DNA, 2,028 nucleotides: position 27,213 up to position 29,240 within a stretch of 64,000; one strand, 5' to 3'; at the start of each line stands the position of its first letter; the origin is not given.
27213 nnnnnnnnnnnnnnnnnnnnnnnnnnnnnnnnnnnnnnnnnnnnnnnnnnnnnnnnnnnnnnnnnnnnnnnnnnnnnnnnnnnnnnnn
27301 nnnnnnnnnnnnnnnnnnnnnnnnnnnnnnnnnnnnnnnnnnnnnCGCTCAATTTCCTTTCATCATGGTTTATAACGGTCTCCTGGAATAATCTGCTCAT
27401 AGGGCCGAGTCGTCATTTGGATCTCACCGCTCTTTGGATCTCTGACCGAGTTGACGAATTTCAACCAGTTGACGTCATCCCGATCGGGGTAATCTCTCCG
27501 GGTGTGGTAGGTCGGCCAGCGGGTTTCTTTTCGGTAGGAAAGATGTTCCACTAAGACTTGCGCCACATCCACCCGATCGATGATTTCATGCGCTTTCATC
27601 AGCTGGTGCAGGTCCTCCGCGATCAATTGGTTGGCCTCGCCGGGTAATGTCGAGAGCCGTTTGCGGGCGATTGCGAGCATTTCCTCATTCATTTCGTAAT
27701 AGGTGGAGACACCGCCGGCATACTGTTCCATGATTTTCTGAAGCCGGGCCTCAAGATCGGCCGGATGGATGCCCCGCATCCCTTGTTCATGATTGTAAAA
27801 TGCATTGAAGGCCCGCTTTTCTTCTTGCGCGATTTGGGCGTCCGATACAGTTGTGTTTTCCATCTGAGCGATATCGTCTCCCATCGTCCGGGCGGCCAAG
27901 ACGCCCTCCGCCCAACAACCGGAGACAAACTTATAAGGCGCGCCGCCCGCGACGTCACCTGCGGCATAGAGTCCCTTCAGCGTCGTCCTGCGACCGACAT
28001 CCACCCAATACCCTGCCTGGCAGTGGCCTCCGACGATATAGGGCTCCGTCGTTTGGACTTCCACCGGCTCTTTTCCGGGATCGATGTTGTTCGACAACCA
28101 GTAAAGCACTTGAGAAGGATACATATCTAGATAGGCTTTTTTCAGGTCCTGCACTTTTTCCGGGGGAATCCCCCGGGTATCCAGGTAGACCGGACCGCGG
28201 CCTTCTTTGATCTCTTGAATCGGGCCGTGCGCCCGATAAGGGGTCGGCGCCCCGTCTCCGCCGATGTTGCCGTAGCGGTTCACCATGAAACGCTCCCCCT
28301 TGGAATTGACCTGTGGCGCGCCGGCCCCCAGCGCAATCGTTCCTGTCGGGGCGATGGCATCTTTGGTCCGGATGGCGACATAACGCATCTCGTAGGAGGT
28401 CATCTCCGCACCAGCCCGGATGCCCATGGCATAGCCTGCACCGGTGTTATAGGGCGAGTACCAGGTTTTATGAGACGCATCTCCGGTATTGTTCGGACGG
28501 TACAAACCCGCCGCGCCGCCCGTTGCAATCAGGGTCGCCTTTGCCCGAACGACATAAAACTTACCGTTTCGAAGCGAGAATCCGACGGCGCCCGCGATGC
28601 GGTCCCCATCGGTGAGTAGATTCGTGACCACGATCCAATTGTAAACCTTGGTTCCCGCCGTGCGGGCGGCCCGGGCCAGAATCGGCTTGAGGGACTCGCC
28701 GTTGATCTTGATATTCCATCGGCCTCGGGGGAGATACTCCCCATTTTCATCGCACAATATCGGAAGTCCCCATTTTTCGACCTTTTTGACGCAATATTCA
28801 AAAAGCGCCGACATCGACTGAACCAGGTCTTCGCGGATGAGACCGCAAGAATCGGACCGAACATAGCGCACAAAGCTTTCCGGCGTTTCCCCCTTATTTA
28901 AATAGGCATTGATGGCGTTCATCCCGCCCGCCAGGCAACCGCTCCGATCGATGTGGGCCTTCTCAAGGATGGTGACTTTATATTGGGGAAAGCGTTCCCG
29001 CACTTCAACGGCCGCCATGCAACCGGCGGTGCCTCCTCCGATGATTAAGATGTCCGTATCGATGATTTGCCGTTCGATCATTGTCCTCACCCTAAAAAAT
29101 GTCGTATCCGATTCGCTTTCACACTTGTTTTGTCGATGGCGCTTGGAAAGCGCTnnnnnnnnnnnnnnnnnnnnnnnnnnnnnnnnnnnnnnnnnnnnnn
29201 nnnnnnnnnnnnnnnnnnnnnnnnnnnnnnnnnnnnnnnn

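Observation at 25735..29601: rrf2-aprA-aprB-sat unit: reversed apr gene order, compact subunits, Cys-less Rrf2 regulator, no Qmo/AprM/Dsr nearby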

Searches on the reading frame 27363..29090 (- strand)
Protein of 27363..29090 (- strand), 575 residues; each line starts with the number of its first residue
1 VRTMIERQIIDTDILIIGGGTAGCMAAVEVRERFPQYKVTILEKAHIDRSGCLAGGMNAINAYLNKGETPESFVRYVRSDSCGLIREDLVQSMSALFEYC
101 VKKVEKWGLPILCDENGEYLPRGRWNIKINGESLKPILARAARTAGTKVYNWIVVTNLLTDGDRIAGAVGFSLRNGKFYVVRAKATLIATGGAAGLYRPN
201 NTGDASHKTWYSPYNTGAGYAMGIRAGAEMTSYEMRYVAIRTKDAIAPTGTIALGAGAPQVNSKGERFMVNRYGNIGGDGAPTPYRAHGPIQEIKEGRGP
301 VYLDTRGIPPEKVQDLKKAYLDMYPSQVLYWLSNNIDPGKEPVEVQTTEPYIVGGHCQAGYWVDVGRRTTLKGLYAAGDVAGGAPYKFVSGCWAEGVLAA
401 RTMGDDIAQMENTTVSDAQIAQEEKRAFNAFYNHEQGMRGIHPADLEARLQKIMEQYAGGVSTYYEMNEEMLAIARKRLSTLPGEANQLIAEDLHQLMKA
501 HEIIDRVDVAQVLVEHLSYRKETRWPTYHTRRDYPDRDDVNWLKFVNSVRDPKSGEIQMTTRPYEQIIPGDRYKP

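Call 3: search_protein_families(library=pfam, proteins=[window:27363-29090:-])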
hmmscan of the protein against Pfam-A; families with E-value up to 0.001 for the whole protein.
window:27363-29090:- (575 aa): 9 families
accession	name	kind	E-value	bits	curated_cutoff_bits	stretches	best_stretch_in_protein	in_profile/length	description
PF00890.30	FAD_binding_2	-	1.6e-33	117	20.4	1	13-383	1-402/414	FAD binding domain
PF02910.25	Succ_DH_flav_C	-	5.3e-11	43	20.8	1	448-564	2-116/130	Fumarate reductase flavoprotein C-term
PF07992.20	Pyr_redox_2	-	9.8e-10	38.8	26.1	1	13-117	2-58/291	Pyridine nucleotide-disulphide oxidoreductase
PF01266.30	DAO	-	4.6e-08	33.4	27.9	1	13-65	1-52/353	FAD dependent oxidoreductase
PF01946.23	Thi4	-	5.7e-07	29.5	26.2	1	8-57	14-62/235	Thi4 family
PF04820.20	Trp_halogenase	-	1.9e-05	24.1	21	1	13-62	1-52/458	Tryptophan halogenase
PF03486.20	HI0933_like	-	8.2e-05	22.6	50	1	13-75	2-61/244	HI0933-like protein Rossmann domain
PF12831.13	FAD_oxidored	-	9.1e-05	22.3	27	1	13-193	1-147/416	FAD dependent oxidoreductase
PF13450.12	NAD_binding_8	-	0.00034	21.3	21.9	0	16-46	1-29/68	NAD(P)-binding Rossmann-like domain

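Call 4: search_protein_families(library=ncbifam, proteins=[window:27363-29090:-])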
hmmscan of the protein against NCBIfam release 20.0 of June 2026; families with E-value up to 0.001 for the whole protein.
window:27363-29090:- (575 aa): 39 families (the best 25 are shown)
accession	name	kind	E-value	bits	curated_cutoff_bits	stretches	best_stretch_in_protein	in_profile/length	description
NF005331.0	PRK06854.1-2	equivalog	2.3e-232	772.5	557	1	5-566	3-556/563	adenylyl-sulfate reductase subunit alpha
TIGR02061.1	aprA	equivalog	9.9e-144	480.1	641.75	1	13-568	1-616/616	adenylyl-sulfate reductase subunit alpha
NF006131.0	PRK08275.1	equivalog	9.6e-101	337.8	587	1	5-567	4-555/577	fumarate reductase/succinate dehydrogenase flavoprotein subunit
NF010374.0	PRK13800.1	equivalog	3.8e-67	227.3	1196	1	6-565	8-558/898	fumarate reductase/succinate dehydrogenase flavoprotein subunit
TIGR01812.1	sdhA_frdA_Gneg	subfamily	3.6e-46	157.8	567.3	1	13-554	1-548/568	succinate dehydrogenase or fumarate reductase, flavoprotein subunit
NF004724.0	PRK06069.1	subfamily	6.8e-46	156.6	826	1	8-555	2-558/577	succinate dehydrogenase/fumarate reductase flavoprotein subunit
NF004900.0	PRK06263.1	equivalog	5.8e-44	150.6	718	1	7-544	3-530/546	fumarate reductase (CoM/CoB) subunit TfrA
NF005037.0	PRK06452.1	equivalog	2.4e-36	125.5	862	1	10-550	4-542/566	succinate dehydrogenase flavoprotein subunit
TIGR01816.1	sdhA_forward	equivalog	1.2e-34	119.4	727.35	1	141-563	147-566/584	succinate dehydrogenase flavoprotein subunit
NF004613.0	PRK05945.1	equivalog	1.9e-34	119.2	824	2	138-562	141-563/575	succinate dehydrogenase/fumarate reductase flavoprotein subunit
NF005867.0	PRK07804.1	equivalog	4.3e-32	111.1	639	1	11-553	18-534/548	L-aspartate oxidase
NF005866.0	PRK07803.1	equivalog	1.4e-30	106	819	2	292-567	331-601/631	fumarate reductase/succinate dehydrogenase flavoprotein subunit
NF005701.0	PRK07512.1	equivalog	1.5e-30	106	528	1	7-540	5-489/516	L-aspartate oxidase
NF006686.0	PRK09231.1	equivalog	6.3e-29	100.9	854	2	8-240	2-232/598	fumarate reductase (quinol) flavoprotein subunit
TIGR01176.1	fum_red_Fp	equivalog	1.6e-28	99.7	932.7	1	10-551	2-555/580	fumarate reductase (quinol) flavoprotein subunit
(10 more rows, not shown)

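Call 5: search_solved_structures(query=window:27363-29090:-, show_alignments=2)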
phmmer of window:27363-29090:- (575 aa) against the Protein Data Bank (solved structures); distinct sequences matched with E-value up to 0.001: 36.
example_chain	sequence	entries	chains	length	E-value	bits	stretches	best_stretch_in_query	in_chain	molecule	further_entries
8a8o_A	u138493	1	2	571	9.6e-191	638.6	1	10-569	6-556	Alpha-subunit of the PAPS reductase from Methanothermococcus thermolithotrophicus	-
1jnr_A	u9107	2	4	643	4.1e-123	415.3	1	6-568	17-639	adenylylsulfate reductase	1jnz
2fja_A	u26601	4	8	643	5.5e-123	414.9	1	6-568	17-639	adenylylsulfate reductase, subunit A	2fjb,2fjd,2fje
3gyx_A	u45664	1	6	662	2.3e-91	310.5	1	12-569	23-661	Adenylylsulfate Reductase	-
1nek_A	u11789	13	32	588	1.6e-20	76.5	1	11-549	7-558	Succinate dehydrogenase flavoprotein subunit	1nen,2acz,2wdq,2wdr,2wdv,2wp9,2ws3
6lum_A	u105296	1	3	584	2.2e-17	66.2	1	162-550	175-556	Succinate dehydrogenase subunit A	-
9lig_A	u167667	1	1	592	7e-16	61.2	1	12-550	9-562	Succinate dehydrogenase [ubiquinone] flavoprotein subunit, mitochondrial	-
9kps_A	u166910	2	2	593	7.1e-16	61.2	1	12-550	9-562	Succinate dehydrogenase [ubiquinone] flavoprotein subunit, mitochondrial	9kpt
9kq3_A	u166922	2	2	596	7.2e-16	61.2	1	12-550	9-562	Succinate dehydrogenase [ubiquinone] flavoprotein subunit, mitochondrial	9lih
9qdl_A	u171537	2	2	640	8.6e-16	61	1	12-550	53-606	Succinate dehydrogenase [ubiquinone] flavoprotein subunit, mitochondrial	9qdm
7d6v_A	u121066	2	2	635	4.6e-15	58.5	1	146-273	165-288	Succinate dehydrogenase subunit A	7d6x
2b76_A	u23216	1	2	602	1.1e-14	57.3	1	8-553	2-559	Fumarate reductase flavoprotein subunit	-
1kf6_A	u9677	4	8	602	1.3e-14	57.1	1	8-553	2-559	FUMARATE REDUCTASE FLAVOPROTEIN | Fumarate reductase flavoprotein subunit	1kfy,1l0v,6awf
3cir_A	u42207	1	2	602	1.3e-14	57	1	8-553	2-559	Fumarate reductase flavoprotein subunit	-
3p4p_A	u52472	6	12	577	1.3e-14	57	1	8-552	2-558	Fumarate reductase flavoprotein subunit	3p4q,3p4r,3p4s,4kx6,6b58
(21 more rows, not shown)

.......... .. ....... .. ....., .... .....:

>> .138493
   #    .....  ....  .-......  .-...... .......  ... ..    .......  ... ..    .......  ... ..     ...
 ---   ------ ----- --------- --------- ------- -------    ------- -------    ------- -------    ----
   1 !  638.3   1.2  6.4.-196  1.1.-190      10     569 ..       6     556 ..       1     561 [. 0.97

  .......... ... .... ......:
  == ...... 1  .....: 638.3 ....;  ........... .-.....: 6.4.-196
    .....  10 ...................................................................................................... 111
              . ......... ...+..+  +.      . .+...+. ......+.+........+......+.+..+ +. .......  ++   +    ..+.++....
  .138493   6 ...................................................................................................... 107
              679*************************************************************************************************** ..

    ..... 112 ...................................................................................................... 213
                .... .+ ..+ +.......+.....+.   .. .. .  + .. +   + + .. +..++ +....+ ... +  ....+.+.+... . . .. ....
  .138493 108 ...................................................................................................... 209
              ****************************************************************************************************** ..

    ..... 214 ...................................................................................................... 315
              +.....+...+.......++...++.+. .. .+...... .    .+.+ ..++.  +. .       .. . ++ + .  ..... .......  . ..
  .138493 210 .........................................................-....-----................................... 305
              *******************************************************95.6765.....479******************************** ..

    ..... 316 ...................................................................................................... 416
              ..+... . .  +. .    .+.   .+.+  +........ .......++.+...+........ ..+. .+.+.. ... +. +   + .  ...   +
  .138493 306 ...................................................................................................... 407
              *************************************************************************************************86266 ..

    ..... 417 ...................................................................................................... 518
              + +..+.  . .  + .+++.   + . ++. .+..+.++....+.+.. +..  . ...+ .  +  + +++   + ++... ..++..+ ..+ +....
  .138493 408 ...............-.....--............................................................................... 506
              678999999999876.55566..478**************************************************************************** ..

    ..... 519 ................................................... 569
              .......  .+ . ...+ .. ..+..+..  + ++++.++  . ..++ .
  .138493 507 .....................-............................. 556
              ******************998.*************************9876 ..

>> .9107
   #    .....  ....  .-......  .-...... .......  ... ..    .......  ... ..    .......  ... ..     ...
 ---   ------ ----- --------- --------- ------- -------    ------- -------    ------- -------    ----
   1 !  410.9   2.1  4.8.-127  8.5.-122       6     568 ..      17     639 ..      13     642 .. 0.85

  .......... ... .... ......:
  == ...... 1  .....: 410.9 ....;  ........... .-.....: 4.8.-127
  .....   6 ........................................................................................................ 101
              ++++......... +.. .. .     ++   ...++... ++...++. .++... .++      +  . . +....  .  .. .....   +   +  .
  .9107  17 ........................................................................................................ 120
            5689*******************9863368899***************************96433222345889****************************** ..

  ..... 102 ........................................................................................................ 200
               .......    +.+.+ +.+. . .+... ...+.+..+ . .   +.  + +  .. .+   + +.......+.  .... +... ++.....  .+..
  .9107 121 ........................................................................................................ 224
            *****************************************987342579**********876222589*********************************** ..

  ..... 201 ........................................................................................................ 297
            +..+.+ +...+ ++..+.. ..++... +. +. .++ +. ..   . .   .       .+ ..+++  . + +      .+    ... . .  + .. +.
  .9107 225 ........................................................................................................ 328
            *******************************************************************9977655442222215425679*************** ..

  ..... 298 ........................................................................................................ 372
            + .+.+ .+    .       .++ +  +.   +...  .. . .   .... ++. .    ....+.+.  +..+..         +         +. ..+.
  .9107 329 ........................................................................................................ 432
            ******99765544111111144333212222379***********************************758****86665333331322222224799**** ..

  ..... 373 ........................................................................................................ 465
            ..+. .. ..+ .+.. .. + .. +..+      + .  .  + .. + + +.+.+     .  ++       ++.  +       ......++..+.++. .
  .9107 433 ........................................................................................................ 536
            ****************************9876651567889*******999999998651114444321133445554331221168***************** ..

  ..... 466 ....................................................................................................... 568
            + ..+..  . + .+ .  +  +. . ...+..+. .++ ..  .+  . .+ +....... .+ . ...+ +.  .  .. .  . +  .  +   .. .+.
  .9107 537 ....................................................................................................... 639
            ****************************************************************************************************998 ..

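Call 11: find_homologous_proteins(query=window:27363-29090:-, max_evalue=1e-30)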
Query window:27363-29090:- (575 aa): 8000 proteins with E <= 1e-30 among 8000 candidates; the best 120 are listed.
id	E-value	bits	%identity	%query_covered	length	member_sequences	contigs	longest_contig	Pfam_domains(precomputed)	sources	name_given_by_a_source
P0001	0.0e+0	1328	100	99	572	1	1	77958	PF01946.24,PF01266.31,PF00890.31,PF07992.21,PF02910.26,PF04820.21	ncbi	ncbi:MAG: adenylyl-sulfate reductase subunit alpha [Nitrospiria bacterium]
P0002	0.0e+0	1172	86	99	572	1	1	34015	PF01946.24,PF01266.31,PF00890.31,PF07992.21,PF02910.26,PF12831.14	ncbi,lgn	-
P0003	0.0e+0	1171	87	99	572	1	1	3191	PF01946.24,PF01266.31,PF00890.31,PF07992.21,PF02910.26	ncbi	-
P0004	0.0e+0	1169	85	99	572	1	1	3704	PF01946.24,PF01266.31,PF00890.31,PF07992.21,PF02910.26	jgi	-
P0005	0.0e+0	1169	86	99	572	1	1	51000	PF01946.24,PF01266.31,PF00890.31,PF07992.21,PF02910.26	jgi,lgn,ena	-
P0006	0.0e+0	1165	85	99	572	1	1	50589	PF01946.24,PF01266.31,PF00890.31,PF07992.21,PF02910.26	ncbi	-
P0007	0.0e+0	1163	86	99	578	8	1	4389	PF01946.24,PF01266.31,PF00890.31,PF07992.21,PF02910.26,PF12831.14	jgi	-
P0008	0.0e+0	1156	85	99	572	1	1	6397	PF01946.24,PF01266.31,PF00890.31,PF07992.21,PF03486.21,PF02910.26,PF12831.14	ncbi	ncbi:MAG: adenylyl-sulfate reductase subunit alpha [Nitrospiria bacterium]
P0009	0.0e+0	1155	86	99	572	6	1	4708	PF01946.24,PF01266.31,PF00890.31,PF07992.21,PF03486.21,PF02910.26,PF12831.14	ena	-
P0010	0.0e+0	1150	85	99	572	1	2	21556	PF01946.24,PF01266.31,PF00890.31,PF07992.21,PF03486.21,PF02910.26,PF04820.21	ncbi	-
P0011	0.0e+0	1141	85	99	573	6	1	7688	PF01946.24,PF01266.31,PF00890.31,PF07992.21,PF03486.21,PF02910.26,PF04820.21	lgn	-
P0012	0.0e+0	1131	83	99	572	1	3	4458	PF01946.24,PF01266.31,PF00890.31,PF07992.21,PF03486.21,PF02910.26,PF12831.14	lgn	-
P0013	0.0e+0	1130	84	99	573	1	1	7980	PF01946.24,PF01266.31,PF00890.31,PF07992.21,PF03486.21,PF02910.26,PF12831.14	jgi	-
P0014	0.0e+0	1096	81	99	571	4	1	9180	PF01946.24,PF01266.31,PF00890.31,PF07992.21,PF02910.26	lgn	-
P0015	0.0e+0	1095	81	99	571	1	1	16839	PF01946.24,PF01266.31,PF00890.31,PF07992.21,PF02910.26,PF12831.14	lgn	-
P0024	0.0e+0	1072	79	99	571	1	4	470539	PF01946.24,PF01266.31,PF00890.31,PF07992.21,PF02910.26,PF12831.14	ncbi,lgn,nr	ncbi:MAG: adenylyl-sulfate reductase subunit alpha [Nitrospirae bacterium]|nr:adenylyl-sulfate reduc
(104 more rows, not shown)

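Call 13: find_encoding_contigs(protein=P0001, flank=10000, max_places=3)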
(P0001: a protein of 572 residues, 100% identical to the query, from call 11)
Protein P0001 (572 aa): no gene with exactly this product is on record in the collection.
